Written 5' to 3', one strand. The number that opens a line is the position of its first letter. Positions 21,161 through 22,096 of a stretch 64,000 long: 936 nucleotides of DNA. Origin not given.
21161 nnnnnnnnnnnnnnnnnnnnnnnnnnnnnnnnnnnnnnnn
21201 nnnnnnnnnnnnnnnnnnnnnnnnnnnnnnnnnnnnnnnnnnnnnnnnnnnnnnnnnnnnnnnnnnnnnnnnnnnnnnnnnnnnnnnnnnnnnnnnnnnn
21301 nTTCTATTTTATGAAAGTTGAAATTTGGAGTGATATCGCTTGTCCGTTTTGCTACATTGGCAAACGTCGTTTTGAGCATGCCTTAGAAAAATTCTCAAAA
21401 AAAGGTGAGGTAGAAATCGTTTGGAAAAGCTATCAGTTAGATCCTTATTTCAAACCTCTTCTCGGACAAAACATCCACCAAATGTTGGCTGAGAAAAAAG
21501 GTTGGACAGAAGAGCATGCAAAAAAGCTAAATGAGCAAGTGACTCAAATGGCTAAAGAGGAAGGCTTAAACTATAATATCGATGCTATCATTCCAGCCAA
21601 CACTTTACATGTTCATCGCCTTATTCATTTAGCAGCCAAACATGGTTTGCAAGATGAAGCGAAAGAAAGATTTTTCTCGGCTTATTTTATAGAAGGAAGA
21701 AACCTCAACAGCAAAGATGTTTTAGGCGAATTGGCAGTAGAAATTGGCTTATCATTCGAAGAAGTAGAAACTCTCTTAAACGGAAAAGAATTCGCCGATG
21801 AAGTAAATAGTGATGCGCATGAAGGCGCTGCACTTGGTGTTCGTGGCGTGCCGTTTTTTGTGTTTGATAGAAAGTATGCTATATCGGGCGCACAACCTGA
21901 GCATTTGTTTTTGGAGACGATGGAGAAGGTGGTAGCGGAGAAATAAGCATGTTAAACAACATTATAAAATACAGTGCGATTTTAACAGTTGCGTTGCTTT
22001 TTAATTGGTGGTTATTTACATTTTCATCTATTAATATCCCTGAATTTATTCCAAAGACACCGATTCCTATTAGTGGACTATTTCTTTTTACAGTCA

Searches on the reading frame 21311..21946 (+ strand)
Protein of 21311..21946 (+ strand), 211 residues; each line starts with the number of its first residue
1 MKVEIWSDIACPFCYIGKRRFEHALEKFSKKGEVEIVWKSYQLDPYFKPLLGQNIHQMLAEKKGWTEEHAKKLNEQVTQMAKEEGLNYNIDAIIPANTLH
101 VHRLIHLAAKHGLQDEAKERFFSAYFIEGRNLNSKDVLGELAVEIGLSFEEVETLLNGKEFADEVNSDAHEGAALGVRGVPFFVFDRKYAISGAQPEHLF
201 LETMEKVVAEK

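Call 36: search_protein_families(library=pfam, proteins=[window:21311-21946:+], max_evalue=0.0001)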
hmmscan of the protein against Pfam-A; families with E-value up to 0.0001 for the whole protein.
window:21311-21946:+ (211 aa): 2 families
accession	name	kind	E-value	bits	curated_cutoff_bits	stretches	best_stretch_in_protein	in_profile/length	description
PF01323.26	DSBA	-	1.5e-40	139.5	25.6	1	3-203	2-189/191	DSBA-like thioredoxin domain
PF13462.12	Thioredoxin_4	-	4.9e-06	27.3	23.2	1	2-90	16-98/165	Thioredoxin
